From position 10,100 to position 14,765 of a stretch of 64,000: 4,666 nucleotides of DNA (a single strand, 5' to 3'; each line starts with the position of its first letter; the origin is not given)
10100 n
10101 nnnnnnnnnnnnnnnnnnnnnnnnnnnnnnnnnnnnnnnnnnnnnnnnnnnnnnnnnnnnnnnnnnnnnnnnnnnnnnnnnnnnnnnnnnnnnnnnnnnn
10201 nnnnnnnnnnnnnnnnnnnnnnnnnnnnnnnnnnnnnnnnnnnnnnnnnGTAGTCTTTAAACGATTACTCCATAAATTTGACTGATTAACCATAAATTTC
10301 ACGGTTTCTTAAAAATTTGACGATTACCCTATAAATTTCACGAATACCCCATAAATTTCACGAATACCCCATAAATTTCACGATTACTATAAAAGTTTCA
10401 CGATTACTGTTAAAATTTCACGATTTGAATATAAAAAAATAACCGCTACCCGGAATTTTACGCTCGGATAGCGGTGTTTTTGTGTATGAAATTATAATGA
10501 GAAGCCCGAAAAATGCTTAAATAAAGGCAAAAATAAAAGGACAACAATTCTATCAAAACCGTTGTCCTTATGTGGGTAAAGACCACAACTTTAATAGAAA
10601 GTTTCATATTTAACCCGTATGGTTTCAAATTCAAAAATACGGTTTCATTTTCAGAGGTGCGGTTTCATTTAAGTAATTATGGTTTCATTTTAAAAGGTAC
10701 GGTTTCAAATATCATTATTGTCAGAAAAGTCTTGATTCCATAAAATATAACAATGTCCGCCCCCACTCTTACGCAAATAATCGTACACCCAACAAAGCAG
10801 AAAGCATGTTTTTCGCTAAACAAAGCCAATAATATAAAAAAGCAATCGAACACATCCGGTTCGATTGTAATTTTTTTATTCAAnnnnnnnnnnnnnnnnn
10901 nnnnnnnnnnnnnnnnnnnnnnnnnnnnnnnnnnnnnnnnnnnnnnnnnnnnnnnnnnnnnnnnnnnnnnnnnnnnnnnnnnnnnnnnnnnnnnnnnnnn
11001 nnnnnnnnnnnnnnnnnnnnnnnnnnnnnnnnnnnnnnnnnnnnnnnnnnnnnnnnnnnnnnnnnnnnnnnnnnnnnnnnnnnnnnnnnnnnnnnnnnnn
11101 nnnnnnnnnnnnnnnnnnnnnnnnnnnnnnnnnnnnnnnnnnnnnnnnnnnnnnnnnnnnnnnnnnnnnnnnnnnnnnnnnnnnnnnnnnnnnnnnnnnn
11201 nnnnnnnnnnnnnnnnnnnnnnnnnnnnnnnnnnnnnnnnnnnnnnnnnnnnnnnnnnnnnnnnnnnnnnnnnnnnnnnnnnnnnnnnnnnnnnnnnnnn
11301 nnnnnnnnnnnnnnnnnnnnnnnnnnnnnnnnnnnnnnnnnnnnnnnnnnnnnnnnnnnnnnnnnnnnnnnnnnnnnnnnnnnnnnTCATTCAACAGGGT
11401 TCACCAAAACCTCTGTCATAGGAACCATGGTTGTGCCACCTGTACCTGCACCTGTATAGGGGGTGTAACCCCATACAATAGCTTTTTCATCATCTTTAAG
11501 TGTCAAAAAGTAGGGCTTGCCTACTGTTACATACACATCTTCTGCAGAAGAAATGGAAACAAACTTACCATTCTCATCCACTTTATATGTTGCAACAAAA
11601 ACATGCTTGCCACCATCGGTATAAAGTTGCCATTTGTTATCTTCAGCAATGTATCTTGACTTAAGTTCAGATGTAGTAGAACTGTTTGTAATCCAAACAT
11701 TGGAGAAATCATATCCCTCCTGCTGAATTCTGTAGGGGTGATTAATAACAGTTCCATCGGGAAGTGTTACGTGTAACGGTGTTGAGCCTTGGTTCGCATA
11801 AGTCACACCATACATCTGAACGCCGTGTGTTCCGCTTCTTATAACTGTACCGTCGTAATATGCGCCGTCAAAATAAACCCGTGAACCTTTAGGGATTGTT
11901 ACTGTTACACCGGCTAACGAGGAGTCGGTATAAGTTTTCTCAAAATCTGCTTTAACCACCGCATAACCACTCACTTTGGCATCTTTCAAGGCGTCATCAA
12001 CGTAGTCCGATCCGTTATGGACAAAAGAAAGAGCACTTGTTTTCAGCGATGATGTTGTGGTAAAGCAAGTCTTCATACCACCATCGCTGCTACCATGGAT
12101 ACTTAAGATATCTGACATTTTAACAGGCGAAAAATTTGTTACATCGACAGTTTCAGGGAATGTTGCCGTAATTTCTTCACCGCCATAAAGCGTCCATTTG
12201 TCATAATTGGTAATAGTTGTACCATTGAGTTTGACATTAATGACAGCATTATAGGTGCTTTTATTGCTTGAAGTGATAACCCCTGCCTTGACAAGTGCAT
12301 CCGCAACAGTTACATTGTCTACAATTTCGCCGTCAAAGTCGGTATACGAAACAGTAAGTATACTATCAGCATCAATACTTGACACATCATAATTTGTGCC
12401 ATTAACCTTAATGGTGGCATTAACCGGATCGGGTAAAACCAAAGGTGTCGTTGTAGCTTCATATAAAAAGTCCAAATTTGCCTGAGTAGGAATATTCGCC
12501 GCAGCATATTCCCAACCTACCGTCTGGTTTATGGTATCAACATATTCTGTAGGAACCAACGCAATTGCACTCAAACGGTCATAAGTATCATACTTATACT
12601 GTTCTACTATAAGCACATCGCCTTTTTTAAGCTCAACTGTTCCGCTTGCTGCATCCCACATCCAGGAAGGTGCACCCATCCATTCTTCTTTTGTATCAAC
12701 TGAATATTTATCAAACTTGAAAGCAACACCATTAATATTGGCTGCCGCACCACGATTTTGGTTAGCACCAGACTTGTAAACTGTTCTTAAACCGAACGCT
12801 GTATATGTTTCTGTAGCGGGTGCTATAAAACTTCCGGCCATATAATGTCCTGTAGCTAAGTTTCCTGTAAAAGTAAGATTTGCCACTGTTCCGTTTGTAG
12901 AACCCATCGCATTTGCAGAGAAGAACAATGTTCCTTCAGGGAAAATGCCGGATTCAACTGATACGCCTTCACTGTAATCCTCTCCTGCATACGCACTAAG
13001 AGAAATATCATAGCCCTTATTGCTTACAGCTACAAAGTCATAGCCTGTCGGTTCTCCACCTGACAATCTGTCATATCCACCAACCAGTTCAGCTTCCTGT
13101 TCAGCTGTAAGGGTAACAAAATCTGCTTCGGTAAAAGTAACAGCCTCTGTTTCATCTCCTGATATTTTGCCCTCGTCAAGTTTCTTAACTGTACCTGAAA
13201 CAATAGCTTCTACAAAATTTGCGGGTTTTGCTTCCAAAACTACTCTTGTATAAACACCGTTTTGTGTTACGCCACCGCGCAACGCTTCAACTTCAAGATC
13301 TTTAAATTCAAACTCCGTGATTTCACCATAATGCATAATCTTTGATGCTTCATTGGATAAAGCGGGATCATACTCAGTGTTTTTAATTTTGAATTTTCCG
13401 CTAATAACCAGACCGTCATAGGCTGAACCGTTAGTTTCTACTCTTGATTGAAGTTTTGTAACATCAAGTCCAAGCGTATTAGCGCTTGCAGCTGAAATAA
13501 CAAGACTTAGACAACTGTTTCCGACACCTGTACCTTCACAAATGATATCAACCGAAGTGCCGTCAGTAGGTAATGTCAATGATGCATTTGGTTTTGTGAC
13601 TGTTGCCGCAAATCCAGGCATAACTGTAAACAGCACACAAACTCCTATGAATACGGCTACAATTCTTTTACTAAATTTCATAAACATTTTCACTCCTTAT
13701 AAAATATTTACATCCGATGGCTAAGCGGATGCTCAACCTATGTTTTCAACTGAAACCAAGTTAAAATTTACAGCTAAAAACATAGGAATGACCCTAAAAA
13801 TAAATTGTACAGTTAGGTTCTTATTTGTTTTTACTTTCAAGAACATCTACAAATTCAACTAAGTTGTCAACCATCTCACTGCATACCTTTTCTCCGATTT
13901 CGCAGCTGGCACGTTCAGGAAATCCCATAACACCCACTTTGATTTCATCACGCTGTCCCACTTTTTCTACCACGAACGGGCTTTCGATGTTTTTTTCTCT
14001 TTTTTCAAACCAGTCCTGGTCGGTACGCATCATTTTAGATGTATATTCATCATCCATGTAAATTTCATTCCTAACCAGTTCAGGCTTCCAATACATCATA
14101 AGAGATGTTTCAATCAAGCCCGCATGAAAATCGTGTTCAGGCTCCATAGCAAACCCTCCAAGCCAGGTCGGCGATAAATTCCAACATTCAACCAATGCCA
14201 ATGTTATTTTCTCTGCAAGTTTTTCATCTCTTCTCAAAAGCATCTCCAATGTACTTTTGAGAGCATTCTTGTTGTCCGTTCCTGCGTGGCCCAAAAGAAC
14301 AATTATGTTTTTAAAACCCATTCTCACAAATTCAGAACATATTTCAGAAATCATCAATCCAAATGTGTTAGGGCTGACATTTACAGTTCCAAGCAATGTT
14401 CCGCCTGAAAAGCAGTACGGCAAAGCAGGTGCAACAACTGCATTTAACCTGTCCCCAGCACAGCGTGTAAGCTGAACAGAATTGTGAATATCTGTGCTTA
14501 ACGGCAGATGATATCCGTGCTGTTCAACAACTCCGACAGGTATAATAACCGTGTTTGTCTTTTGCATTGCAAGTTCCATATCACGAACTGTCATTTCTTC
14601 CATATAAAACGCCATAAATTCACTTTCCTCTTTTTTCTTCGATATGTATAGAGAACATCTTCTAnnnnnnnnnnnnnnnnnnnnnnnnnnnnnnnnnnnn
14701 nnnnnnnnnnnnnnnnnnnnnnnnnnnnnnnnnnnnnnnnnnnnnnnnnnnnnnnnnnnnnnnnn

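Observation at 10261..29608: Two ~290-bp direct-repeat elements bracket a 19-kb accessory block next to a tRNA-Gly/Arg/His cluster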

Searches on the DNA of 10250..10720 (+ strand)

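Call 29: search_dna_similar(query=window:10250-10720:+, collection=plasmids, mode=distant)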
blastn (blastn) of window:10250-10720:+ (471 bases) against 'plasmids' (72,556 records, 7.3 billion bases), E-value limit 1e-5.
No match.

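Call 30: search_dna_similar(query=window:10250-10720:+, collection=phages, mode=distant)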
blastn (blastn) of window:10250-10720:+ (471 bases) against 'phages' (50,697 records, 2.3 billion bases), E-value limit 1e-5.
No match.
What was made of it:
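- Tried and rejected: PLSDB and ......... blastn gave no match (calls 29, 30).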

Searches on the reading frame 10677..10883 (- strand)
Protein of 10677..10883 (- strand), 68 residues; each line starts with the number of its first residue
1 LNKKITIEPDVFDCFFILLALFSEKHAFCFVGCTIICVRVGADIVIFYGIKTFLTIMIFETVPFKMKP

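Call 53: search_protein_families(library=pfam, proteins=[window:10677-10883:-], max_evalue=0.1)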
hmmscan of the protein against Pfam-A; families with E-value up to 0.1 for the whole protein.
window:10677-10883:- (68 aa): 0 families

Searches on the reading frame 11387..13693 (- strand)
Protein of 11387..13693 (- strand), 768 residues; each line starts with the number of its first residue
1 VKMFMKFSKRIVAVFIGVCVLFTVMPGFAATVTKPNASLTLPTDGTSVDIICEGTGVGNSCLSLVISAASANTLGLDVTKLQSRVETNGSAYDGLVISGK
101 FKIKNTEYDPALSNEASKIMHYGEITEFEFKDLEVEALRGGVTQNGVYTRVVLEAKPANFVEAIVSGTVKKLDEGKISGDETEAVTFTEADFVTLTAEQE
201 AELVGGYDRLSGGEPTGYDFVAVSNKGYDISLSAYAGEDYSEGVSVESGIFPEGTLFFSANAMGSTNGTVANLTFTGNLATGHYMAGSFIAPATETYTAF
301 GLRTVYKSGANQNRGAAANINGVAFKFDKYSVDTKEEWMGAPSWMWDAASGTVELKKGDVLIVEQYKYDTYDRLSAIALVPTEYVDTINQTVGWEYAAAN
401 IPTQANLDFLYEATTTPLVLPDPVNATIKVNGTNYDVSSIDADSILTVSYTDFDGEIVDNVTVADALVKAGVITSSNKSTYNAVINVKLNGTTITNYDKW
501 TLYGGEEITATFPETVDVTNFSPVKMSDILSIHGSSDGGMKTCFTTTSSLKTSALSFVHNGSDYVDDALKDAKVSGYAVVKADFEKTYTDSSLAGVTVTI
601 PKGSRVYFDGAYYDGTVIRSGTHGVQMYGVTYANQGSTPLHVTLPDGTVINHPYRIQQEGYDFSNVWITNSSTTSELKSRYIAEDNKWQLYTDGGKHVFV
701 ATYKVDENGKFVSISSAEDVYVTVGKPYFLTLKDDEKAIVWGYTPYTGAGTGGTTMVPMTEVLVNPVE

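Call 9: search_protein_families(library=pfam, proteins=[window:11387-13693:-])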
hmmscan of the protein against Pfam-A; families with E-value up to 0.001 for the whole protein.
window:11387-13693:- (768 aa): 0 families

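Call 54: find_encoding_contigs(protein=window:11387-13693:-, flank=10000, max_places=10)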
Protein window:11387-13693:- (768 aa): no gene with exactly this product is on record in the collection.

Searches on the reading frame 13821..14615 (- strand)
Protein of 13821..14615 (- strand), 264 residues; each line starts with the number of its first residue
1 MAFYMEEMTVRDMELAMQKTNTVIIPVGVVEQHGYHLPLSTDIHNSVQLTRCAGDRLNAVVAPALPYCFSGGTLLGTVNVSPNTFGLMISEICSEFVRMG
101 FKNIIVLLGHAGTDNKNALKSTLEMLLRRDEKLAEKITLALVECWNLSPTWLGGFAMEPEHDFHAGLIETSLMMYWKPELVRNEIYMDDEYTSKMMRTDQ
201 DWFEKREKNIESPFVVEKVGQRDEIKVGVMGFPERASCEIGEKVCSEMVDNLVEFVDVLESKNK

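Call 9: search_protein_families(library=pfam, proteins=[window:13821-14615:-])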
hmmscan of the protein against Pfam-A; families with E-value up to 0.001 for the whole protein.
window:13821-14615:- (264 aa): 1 family
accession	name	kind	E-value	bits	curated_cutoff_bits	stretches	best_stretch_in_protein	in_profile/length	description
PF02633.19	Creatininase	-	5.5e-49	167.2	31.3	1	6-256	1-238/238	Creatinine amidohydrolase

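Call 55: find_encoding_contigs(protein=window:13821-14615:-, flank=10000, max_places=10)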
Protein window:13821-14615:- (264 aa): 6 contigs read that carry it; 3 places shown.
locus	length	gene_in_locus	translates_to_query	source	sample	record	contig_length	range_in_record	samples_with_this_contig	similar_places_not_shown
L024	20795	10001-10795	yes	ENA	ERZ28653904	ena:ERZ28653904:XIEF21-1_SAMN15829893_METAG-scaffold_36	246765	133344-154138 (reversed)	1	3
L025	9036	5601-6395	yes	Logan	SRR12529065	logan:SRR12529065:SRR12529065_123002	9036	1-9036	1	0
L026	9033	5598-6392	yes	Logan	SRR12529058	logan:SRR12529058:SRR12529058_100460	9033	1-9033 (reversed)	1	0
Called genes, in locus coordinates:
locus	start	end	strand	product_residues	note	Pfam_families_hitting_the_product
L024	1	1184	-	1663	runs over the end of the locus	-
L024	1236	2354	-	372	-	PF24316:Tli3 (faint), PF13088:BNR_2, PF02012:BNR (faint)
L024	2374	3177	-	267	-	PF02311:AraC_binding (weak), PF00165:HTH_AraC (weak), PF12833:HTH_18, PF00165:HTH_AraC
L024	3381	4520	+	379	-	PF01408:GFO_IDH_MocA, PF02894:GFO_IDH_MocA_C (weak), PF22725:GFO_IDH_MocA_C3, PF21252:Glyco_hydro_109_C (weak)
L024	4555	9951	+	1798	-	PF25275:Golvesin_C (faint), PF11721:Malectin (faint), PF07833:Cu_amine_oxidN1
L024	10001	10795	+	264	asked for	PF02633:Creatininase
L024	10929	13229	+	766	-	-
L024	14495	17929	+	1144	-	-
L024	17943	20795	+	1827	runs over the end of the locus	PF05593:RHS_repeat (weak), PF25023:TEN_YD-shell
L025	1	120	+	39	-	?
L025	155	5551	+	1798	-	PF25275:Golvesin_C (faint), PF11721:Malectin (faint), PF07833:Cu_amine_oxidN1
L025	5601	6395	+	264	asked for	PF02633:Creatininase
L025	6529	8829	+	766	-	-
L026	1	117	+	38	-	?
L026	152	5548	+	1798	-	PF25275:Golvesin_C (faint), PF11721:Malectin (faint), PF07833:Cu_amine_oxidN1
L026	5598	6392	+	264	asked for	PF02633:Creatininase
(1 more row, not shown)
